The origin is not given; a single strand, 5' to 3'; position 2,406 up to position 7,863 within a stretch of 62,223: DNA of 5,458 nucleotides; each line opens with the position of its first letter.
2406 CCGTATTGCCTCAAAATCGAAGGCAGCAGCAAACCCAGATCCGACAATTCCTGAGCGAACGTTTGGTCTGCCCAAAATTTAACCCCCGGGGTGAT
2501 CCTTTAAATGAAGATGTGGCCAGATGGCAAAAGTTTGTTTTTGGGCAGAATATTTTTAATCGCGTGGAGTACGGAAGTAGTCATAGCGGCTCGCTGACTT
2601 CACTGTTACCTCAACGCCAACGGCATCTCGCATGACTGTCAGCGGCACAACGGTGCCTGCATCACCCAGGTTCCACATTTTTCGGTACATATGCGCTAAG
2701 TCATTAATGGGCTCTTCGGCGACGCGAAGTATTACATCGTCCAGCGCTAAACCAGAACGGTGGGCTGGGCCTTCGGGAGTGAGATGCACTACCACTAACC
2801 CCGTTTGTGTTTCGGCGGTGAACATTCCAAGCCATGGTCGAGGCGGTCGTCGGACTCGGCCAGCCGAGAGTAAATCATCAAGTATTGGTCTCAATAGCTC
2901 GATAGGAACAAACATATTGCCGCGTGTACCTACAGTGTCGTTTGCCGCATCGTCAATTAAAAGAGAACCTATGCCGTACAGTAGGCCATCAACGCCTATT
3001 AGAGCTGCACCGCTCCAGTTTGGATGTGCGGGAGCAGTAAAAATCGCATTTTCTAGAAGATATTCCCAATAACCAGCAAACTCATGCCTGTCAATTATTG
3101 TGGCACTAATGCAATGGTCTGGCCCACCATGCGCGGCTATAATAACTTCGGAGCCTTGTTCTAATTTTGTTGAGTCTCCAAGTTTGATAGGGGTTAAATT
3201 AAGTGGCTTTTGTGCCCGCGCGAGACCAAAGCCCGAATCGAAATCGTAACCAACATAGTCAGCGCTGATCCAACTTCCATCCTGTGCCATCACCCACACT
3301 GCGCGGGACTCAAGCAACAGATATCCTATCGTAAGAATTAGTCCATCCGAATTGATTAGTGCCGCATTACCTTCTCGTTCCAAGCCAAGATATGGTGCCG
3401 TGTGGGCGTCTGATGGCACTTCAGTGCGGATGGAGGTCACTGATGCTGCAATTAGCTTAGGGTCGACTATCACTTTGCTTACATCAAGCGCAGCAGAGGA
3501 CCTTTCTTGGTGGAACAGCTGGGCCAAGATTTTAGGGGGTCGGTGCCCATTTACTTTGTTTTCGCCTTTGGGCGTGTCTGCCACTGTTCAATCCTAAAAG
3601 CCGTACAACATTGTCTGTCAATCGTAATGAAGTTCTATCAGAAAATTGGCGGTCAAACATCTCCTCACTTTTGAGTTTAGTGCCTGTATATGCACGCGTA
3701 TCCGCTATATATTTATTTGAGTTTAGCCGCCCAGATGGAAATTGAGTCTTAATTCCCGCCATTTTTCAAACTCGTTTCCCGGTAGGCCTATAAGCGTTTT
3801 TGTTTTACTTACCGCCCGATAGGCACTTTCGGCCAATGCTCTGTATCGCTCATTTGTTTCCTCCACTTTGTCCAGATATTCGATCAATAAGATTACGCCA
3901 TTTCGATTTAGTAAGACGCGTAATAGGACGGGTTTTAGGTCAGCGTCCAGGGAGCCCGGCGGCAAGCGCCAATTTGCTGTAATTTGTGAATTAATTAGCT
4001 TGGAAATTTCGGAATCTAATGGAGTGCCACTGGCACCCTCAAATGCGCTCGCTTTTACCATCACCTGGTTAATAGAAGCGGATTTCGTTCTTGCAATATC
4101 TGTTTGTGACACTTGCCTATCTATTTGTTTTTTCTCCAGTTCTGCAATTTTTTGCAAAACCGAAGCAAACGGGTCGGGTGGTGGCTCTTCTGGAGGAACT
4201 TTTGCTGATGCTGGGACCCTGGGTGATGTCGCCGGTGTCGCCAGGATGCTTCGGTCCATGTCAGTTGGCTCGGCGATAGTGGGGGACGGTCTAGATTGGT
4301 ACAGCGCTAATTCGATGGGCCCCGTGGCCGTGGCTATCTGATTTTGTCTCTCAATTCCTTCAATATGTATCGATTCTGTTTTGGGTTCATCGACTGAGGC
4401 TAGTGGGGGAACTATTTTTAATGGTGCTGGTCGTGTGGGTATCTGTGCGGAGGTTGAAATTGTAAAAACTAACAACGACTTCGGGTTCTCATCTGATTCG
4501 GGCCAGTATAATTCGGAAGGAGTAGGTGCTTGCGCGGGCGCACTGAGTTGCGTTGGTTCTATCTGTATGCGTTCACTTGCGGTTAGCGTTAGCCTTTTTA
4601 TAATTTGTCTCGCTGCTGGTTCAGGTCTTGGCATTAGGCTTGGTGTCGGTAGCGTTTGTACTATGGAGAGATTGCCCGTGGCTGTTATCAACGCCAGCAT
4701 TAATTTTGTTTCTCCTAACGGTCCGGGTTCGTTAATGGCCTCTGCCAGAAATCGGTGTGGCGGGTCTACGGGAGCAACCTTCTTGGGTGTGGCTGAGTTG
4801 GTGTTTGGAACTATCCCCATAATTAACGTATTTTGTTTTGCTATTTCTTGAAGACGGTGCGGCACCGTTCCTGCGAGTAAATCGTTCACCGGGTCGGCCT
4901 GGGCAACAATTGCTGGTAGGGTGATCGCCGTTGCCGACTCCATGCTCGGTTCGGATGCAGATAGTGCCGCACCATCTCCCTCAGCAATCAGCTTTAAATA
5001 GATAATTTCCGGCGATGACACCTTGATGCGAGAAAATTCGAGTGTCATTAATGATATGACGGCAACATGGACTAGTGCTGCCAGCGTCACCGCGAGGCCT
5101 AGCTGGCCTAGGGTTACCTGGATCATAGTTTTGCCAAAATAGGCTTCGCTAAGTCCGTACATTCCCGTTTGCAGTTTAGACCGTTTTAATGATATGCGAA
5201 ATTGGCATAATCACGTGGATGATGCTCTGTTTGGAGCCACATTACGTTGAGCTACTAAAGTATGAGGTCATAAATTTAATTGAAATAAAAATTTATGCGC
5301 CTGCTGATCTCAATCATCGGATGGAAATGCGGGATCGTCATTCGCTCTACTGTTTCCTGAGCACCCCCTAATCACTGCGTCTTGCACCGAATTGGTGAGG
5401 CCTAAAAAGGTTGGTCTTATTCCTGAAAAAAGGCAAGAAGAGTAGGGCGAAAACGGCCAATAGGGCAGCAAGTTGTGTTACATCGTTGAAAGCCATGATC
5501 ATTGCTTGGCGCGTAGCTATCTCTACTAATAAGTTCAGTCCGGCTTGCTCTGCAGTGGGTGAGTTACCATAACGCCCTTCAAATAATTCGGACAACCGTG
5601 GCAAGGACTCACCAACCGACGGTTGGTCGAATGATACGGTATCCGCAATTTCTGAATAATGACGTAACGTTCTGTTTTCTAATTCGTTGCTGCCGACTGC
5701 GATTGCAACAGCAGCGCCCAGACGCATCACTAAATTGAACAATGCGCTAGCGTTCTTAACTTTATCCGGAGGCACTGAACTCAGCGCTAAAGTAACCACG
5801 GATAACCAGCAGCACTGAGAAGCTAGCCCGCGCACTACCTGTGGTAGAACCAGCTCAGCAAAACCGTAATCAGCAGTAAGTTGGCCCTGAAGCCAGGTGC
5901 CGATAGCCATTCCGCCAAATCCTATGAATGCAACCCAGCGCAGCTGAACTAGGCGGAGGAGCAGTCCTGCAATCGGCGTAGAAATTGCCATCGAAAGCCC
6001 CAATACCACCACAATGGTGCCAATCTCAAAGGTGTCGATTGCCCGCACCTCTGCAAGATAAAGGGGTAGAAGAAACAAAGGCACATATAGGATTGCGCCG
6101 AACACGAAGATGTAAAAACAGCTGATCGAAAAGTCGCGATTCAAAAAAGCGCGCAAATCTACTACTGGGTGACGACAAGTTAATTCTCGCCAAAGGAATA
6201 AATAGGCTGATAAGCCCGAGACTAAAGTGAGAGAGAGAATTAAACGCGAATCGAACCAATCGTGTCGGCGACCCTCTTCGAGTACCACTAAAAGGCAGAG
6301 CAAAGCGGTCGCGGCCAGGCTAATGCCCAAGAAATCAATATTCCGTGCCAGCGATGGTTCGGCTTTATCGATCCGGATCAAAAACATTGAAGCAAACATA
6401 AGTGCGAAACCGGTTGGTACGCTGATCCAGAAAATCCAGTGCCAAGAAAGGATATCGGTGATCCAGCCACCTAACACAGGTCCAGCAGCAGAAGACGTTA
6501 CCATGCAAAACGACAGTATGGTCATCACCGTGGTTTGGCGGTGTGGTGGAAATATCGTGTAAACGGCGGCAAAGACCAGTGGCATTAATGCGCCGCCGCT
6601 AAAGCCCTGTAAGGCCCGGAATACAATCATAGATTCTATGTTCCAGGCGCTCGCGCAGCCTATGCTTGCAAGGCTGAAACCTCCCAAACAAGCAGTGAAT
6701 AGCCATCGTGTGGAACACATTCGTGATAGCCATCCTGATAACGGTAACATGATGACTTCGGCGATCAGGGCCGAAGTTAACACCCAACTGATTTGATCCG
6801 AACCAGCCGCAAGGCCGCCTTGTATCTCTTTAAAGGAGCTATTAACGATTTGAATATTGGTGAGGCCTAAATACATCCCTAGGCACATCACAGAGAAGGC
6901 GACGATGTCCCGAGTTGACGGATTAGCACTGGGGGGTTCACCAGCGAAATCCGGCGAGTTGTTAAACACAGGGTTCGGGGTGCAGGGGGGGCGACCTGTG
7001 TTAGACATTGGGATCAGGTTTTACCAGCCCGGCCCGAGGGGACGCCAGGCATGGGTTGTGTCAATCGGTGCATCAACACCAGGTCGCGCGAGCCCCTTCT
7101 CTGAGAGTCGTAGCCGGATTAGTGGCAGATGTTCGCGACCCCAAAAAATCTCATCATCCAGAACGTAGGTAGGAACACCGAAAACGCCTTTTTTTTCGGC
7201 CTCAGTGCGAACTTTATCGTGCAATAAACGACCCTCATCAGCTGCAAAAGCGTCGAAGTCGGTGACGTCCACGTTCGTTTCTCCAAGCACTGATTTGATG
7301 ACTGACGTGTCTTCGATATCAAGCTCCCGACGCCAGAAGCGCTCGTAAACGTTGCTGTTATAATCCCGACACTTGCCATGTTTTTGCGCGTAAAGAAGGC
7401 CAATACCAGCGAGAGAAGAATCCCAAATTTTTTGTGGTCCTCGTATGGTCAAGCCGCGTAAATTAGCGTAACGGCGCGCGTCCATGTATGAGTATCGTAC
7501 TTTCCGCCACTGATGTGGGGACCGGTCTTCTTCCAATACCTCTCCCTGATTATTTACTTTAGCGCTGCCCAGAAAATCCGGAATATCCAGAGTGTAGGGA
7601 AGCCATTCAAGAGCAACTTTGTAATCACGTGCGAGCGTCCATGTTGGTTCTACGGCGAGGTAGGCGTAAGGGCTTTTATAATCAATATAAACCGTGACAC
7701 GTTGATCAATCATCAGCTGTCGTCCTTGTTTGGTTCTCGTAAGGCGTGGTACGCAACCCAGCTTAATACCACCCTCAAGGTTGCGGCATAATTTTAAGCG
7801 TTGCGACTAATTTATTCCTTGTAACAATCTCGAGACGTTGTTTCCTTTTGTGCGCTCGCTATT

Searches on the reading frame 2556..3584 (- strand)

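Call 32: search_protein_families(library=pfam, proteins=[window:2556-3584:-], max_evalue=0.0001)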
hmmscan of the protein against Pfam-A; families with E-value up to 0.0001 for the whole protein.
window:2556-3584:- (342 aa): 3 families
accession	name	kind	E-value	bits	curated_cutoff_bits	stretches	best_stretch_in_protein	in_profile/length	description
PF13365.12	Trypsin_2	-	2.9e-11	44.7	27.6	1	72-205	1-144/144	Trypsin-like peptidase domain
PF13180.12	PDZ_2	-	5.4e-11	43.1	27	1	252-329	3-79/80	PDZ domain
PF00595.29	PDZ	-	6.5e-05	23.7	23.2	0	260-317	24-80/81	PDZ domain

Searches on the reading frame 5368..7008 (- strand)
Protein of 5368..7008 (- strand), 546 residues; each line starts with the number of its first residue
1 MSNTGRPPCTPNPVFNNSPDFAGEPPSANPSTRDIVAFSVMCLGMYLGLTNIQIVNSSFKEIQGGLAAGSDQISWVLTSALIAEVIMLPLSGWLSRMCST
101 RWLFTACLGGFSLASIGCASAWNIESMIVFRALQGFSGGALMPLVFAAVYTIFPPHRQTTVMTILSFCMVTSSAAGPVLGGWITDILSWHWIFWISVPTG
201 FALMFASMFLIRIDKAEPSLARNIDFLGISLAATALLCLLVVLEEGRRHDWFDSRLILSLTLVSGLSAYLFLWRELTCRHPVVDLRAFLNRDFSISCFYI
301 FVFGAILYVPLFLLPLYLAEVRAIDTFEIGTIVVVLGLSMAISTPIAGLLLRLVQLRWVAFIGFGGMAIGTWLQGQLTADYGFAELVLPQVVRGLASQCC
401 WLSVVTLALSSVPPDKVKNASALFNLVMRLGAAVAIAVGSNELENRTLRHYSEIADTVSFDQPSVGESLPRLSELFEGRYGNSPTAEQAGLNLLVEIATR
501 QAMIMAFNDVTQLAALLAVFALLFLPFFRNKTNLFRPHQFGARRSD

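Call 7: search_protein_families(library=pfam, proteins=[window:5368-7008:-], max_evalue=0.001)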
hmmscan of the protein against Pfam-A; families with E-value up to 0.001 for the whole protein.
window:5368-7008:- (546 aa): 1 family
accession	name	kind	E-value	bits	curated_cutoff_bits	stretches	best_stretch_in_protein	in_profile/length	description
PF07690.21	MFS_1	-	9.1e-41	140.3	33.4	1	43-435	3-346/347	Major Facilitator Superfamily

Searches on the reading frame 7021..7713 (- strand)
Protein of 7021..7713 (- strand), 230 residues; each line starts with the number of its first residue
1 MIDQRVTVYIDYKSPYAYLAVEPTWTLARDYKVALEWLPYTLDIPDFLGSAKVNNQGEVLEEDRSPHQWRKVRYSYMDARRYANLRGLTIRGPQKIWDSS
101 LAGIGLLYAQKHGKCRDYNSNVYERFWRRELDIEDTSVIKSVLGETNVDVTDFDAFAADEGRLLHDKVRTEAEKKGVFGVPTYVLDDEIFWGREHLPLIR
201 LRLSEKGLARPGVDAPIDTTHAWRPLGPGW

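Call 7: search_protein_families(library=pfam, proteins=[window:7021-7713:-], max_evalue=0.001)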
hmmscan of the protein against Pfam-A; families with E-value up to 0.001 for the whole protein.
window:7021-7713:- (230 aa): 1 family
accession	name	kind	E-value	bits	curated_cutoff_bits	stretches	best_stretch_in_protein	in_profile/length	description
PF01323.26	DSBA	-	6.7e-23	81.9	25.6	1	6-201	2-188/191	DSBA-like thioredoxin domain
